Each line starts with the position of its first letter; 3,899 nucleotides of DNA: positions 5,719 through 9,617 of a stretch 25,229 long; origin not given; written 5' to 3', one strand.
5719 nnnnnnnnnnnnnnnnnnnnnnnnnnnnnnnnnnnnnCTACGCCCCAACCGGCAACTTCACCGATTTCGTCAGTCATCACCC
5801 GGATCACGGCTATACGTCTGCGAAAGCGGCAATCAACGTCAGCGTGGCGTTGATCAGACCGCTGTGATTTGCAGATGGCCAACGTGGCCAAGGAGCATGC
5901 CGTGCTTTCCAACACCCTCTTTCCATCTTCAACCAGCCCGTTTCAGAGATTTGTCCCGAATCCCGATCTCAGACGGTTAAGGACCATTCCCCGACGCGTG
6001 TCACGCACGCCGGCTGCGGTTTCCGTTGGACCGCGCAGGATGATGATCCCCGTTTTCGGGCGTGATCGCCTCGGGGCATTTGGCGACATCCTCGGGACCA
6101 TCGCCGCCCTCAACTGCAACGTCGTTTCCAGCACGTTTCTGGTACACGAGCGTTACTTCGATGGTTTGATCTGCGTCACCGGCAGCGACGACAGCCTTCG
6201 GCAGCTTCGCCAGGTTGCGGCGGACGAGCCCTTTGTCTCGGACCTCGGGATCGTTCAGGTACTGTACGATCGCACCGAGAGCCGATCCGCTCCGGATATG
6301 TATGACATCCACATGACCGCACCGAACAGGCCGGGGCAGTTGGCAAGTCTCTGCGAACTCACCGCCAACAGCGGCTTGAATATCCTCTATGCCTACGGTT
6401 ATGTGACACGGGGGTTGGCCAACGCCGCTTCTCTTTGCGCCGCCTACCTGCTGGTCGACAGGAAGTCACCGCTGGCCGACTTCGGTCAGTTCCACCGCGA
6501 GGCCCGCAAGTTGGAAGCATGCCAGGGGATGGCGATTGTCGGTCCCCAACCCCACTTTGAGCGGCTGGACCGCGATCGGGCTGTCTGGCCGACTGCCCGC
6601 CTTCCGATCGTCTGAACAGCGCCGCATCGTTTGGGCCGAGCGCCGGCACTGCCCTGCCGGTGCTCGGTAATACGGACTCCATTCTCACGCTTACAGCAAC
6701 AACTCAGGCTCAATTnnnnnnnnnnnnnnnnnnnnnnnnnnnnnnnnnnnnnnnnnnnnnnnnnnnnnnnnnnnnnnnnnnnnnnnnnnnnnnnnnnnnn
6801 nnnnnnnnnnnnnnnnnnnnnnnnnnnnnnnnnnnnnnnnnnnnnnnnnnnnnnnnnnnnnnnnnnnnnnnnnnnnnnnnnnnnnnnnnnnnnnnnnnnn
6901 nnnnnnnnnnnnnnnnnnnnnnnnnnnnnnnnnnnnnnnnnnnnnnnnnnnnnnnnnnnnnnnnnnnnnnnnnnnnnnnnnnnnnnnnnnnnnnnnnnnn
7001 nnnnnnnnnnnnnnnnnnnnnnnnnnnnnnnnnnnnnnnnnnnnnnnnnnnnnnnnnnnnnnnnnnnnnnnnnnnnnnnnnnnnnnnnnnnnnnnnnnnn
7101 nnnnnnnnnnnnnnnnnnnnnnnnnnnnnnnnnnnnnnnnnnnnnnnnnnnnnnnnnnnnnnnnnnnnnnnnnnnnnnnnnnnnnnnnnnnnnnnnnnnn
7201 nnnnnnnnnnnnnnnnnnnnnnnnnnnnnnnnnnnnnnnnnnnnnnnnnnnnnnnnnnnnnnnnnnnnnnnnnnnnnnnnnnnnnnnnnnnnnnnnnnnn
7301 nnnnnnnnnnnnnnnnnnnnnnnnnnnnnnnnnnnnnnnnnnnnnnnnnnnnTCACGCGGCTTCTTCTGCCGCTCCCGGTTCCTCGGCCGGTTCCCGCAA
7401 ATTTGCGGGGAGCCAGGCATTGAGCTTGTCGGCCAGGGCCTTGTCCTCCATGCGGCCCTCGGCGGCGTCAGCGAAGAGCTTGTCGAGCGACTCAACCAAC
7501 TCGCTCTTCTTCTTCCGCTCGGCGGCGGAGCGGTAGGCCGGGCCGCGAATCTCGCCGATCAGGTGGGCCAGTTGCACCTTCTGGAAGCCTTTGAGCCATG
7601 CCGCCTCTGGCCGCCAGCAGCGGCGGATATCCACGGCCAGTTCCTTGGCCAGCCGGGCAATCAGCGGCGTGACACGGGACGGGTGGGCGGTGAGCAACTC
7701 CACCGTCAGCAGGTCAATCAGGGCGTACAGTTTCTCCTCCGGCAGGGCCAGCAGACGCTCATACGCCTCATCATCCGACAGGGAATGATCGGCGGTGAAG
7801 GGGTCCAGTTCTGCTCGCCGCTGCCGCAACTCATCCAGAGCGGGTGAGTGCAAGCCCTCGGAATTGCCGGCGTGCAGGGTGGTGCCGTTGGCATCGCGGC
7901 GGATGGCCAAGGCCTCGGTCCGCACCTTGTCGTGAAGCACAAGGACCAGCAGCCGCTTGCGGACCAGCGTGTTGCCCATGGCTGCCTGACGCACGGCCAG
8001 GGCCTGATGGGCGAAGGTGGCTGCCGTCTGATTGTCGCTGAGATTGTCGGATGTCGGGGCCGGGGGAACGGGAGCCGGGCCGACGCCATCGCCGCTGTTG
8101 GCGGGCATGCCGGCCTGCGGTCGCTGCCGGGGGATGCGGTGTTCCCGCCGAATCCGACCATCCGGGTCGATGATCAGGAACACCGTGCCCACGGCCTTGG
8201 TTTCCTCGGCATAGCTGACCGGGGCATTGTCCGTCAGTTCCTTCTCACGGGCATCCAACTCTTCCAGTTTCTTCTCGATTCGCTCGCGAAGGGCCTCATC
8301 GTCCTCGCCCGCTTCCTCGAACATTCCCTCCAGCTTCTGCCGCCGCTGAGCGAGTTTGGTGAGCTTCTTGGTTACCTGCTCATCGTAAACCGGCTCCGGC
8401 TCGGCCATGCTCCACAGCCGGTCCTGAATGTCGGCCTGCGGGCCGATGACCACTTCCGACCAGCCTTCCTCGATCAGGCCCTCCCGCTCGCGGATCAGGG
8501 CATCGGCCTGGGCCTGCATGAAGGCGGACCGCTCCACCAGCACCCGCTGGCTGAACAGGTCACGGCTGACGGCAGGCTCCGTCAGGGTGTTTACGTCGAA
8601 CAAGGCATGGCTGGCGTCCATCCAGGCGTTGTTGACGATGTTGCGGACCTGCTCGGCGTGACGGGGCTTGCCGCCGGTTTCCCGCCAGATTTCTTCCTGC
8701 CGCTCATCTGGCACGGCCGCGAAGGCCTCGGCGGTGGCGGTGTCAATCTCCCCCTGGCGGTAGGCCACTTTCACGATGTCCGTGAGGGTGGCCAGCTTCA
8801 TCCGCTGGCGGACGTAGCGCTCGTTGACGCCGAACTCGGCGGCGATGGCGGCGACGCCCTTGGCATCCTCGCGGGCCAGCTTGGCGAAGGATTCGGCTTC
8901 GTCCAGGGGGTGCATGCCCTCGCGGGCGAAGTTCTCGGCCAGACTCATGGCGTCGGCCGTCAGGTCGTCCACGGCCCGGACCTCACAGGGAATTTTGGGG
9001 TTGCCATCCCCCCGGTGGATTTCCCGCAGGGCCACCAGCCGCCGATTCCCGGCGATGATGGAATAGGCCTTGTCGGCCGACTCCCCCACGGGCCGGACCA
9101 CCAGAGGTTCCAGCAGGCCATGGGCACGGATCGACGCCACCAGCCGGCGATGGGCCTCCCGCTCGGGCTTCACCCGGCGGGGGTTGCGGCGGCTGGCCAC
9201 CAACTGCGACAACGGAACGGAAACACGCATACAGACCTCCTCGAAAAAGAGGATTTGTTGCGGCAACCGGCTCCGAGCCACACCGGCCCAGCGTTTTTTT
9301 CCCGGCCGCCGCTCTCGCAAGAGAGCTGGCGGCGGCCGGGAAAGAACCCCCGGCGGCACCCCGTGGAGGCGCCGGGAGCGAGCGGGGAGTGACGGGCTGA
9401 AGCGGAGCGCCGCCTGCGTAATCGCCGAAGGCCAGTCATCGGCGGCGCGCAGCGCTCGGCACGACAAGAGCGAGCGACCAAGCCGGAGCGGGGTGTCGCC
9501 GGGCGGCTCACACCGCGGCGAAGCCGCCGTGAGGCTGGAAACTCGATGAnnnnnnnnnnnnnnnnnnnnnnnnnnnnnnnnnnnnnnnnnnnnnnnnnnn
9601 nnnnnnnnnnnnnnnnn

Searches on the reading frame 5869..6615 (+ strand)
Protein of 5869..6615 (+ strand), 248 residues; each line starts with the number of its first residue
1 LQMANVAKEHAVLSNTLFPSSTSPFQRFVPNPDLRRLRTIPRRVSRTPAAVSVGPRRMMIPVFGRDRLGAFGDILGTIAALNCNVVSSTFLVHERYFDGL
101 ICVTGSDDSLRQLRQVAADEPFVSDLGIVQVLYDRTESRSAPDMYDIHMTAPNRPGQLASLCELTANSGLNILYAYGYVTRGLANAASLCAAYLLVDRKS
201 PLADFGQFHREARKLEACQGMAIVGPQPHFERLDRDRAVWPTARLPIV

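Call 18: search_protein_families(library=pfam, proteins=[window:5869-6615:+], max_evalue=0.001)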
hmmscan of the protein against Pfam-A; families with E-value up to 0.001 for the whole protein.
window:5869-6615:+ (248 aa): 3 families
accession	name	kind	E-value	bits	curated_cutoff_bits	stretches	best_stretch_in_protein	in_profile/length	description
PF13740.12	ACT_6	-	1e-07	32.2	23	1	58-115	3-60/76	ACT domain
PF01842.31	ACT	-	4.7e-07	29.9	27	0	62-89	5-32/66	ACT domain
PF13291.12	ACT_4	-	9.8e-05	23.4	27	0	146-173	8-35/80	ACT domain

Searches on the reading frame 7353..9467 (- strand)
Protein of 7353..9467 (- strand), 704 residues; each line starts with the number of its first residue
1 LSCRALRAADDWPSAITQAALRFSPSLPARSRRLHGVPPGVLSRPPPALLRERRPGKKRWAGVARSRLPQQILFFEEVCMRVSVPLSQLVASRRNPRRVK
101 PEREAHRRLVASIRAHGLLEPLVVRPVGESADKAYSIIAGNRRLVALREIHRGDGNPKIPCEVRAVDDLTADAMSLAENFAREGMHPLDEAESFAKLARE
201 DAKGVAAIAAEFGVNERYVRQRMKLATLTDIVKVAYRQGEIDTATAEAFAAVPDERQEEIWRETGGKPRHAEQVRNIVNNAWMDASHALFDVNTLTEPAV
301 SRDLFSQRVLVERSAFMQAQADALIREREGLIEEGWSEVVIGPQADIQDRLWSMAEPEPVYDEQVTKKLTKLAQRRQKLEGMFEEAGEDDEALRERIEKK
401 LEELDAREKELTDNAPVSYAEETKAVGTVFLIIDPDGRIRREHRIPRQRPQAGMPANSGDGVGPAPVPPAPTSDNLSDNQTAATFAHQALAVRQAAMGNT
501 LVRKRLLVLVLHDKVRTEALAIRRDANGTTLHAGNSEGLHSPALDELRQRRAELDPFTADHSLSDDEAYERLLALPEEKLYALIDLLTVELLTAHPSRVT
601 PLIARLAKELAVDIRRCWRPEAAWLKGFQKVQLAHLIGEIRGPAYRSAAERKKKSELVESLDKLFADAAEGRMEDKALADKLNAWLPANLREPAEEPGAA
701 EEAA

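Call 18: search_protein_families(library=pfam, proteins=[window:7353-9467:-], max_evalue=0.001)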
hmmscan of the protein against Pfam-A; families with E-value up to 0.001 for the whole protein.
window:7353-9467:- (704 aa): 2 families
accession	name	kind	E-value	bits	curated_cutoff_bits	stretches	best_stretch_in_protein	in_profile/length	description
PF02195.25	ParB_N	-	5.7e-14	52.4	26.3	1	84-180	6-94/95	ParB N-terminal domain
PF17762.8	HTH_ParB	-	1.1e-06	29.2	22.6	1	185-277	3-96/102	ParB HTH domain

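Call 20: search_protein_families(library=padloc, proteins=[window:7353-9467:-], max_evalue=0.001)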
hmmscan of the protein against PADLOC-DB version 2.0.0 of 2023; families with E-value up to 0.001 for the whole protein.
window:7353-9467:- (704 aa): 0 families

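Call 77: search_protein_families(library=ncbifam, proteins=[window:7353-9467:-], max_evalue=0.001)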
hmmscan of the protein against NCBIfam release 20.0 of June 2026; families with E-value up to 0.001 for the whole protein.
window:7353-9467:- (704 aa): 5 families
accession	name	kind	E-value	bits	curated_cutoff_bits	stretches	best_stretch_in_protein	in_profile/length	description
TIGR03734.1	PRTRC_parB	hypoth_equivalog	9.5e-33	113.5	278.6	1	94-292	6-200/555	PRTRC system ParB family protein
TIGR04285.1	nucleoid_noc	exception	2.9e-24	85.8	315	1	83-280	4-193/255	nucleoid occlusion protein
TIGR00180.1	parB_part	domain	1.7e-22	80.1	58.45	1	85-259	9-180/186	ParB/RepB/Spo0J family partition protein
NF010406.0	PRK13832.1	subfamily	7.4e-14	51.2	640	1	90-291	13-202/578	plasmid partitioning protein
TIGR03454.1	partition_RepB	equivalog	5.3e-08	32.6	201.5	1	90-222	72-197/325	plasmid partitioning protein RepB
